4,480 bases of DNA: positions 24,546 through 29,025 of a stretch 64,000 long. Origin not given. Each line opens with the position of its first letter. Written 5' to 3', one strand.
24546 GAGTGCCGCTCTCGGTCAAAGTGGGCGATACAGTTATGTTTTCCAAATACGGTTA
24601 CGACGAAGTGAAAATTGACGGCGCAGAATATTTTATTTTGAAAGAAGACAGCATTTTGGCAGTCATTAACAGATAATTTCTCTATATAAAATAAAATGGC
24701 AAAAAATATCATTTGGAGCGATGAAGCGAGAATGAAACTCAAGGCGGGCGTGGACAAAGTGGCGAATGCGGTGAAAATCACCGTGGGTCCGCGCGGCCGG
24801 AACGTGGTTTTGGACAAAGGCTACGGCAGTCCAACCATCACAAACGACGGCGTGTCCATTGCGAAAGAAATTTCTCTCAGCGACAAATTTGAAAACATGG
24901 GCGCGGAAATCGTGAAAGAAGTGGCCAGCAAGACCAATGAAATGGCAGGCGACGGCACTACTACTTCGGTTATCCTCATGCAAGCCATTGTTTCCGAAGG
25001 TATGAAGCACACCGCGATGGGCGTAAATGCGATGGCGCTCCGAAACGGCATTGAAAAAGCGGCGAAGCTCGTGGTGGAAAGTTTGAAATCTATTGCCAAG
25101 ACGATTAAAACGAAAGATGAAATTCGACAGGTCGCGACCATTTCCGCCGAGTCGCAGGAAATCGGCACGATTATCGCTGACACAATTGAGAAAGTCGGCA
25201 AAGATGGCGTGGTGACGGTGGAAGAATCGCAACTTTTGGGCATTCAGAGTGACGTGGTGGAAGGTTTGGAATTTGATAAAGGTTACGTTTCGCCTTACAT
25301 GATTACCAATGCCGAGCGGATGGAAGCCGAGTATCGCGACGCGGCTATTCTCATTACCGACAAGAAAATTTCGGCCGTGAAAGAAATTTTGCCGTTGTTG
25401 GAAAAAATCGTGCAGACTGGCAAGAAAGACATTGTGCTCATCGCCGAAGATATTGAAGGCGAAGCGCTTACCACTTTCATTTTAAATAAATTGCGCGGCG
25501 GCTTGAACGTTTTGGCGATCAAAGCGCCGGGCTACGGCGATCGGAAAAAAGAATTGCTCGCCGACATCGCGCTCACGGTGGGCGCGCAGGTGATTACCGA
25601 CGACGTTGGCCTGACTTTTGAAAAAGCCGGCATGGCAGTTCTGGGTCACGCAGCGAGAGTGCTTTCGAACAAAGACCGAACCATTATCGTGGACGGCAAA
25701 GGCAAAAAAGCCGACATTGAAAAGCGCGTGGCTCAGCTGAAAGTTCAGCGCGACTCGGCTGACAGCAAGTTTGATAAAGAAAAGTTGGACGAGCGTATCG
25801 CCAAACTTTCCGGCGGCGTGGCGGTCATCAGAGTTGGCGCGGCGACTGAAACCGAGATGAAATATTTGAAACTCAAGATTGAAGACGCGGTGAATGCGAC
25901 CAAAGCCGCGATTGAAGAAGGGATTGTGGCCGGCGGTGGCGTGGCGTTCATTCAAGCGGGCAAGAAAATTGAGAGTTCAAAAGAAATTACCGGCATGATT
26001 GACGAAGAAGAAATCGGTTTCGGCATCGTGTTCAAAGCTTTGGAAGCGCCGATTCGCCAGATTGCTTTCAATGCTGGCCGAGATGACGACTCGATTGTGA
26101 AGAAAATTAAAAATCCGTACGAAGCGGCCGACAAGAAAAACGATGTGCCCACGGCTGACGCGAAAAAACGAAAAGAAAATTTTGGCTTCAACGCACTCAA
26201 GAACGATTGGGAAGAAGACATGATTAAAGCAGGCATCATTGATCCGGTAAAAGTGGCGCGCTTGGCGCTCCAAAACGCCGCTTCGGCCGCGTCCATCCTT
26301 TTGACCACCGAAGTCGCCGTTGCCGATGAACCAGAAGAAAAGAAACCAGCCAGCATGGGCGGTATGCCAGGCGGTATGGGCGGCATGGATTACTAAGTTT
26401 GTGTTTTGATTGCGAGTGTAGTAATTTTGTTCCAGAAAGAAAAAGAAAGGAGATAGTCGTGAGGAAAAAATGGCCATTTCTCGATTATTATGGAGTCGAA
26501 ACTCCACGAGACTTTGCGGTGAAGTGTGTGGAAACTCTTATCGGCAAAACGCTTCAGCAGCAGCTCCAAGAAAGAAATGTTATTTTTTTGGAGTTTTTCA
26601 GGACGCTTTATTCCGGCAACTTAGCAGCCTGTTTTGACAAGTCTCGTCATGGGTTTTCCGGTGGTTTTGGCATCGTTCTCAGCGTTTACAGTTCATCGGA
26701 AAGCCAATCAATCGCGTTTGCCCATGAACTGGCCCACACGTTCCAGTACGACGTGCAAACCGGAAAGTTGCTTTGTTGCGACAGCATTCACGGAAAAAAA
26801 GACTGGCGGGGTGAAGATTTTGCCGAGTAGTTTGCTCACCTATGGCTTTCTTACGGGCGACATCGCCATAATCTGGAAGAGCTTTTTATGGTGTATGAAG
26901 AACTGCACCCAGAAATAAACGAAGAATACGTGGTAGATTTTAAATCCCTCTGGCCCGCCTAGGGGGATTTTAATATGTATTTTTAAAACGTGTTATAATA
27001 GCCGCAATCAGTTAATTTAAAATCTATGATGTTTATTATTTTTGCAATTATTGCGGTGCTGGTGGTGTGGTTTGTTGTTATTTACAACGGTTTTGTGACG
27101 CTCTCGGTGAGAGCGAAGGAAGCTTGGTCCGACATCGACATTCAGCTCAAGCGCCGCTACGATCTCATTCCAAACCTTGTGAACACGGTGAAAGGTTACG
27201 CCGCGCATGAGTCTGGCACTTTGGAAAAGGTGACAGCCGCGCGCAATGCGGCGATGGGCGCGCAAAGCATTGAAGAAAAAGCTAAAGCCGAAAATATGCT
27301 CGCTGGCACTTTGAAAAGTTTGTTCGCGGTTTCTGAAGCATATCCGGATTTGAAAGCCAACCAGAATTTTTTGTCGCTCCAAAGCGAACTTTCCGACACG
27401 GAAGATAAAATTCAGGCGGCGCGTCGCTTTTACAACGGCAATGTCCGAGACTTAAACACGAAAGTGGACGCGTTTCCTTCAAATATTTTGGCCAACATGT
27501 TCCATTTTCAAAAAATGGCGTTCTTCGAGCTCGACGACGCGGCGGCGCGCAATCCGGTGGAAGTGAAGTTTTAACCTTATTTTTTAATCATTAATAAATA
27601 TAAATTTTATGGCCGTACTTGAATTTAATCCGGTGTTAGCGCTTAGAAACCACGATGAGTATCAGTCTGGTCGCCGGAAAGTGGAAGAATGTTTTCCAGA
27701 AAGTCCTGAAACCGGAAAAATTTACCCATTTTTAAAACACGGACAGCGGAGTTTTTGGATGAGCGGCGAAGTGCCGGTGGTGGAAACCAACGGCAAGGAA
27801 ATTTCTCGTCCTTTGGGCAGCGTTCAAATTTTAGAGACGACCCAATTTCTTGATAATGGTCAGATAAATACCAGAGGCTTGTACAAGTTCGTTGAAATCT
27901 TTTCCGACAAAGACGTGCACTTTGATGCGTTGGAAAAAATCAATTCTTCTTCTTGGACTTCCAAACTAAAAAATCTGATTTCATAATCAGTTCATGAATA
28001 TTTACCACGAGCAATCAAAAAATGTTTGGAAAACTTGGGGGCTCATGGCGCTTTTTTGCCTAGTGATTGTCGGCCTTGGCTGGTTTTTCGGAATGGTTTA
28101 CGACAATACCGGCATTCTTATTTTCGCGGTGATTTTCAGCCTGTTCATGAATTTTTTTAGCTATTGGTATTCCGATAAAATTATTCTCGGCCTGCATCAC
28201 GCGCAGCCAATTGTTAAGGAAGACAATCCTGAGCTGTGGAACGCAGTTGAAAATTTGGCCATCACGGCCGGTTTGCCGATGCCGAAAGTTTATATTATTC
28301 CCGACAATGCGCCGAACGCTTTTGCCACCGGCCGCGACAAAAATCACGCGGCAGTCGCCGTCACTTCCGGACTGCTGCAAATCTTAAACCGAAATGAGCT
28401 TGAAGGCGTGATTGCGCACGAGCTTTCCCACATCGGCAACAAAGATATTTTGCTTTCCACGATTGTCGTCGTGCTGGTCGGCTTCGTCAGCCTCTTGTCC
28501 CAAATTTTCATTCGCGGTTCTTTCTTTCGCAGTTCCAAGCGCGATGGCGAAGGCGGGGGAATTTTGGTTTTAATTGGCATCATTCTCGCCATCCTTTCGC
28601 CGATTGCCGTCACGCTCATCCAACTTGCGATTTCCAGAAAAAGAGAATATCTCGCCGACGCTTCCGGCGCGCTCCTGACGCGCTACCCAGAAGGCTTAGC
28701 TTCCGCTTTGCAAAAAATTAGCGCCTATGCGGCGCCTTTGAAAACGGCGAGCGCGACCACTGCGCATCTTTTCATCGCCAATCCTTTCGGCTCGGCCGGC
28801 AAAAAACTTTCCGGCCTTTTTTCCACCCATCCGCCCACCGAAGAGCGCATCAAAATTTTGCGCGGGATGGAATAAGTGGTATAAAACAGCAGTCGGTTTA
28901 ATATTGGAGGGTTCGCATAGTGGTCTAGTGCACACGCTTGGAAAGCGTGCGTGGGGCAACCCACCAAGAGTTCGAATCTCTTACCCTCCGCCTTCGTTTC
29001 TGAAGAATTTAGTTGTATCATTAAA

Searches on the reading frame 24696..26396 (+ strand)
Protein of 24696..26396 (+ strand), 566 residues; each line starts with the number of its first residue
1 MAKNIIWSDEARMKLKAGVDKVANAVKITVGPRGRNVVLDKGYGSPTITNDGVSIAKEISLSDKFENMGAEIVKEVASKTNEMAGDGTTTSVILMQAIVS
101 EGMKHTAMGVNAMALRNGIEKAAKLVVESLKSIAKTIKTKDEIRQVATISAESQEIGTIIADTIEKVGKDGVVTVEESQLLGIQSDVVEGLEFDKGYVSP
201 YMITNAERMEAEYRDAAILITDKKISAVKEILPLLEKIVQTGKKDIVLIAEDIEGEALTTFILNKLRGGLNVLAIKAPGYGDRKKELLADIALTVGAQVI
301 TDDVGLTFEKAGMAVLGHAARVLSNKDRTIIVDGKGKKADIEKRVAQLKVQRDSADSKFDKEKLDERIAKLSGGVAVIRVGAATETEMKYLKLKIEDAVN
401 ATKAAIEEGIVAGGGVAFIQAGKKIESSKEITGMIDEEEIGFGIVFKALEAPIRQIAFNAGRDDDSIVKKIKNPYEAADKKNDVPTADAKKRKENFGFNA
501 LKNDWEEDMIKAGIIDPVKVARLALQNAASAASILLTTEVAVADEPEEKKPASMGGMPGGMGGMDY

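Call 28: list_cluster_members(proteins=[P0001, P0014, window:24696-26396:+, window:55601-57679:+, window:60786-61427:+, window:9230-11554:-])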
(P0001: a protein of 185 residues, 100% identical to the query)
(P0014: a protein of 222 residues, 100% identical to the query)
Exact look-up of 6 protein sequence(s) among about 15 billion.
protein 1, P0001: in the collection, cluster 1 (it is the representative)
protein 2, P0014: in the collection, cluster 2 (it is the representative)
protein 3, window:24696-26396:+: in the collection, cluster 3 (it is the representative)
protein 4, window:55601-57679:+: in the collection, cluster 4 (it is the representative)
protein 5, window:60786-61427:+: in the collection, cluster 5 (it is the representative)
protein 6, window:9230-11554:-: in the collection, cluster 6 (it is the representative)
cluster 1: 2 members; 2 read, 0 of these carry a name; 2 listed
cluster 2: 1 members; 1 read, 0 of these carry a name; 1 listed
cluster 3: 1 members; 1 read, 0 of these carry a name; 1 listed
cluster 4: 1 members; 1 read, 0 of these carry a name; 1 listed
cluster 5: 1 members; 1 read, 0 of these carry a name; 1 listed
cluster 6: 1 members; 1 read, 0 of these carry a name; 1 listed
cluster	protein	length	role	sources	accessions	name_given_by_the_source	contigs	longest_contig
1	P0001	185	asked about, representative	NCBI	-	-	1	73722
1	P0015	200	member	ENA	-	-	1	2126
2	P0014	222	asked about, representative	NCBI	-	-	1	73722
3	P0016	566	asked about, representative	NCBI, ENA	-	-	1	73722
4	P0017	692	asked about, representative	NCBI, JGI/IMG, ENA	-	-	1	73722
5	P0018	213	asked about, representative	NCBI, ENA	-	-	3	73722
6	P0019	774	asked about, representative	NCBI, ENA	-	-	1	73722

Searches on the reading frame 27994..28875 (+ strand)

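Call 58: search_protein_families(library=pfam, proteins=[window:27994-28875:+], max_evalue=0.01)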
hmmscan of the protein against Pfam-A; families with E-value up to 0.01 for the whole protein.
window:27994-28875:+ (293 aa): 3 families
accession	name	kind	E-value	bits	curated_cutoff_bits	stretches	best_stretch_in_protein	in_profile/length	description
PF01435.24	Peptidase_M48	-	3.7e-37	128.4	20.3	1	77-292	3-185/186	Peptidase family M48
PF05569.17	Peptidase_M56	-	0.0022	17.6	31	1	127-161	184-218/296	BlaR1 peptidase M56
PF18958.6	DUF5700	-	0.0043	16.9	25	1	95-154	94-148/283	Putative zinc dependent peptidase (DUF5700)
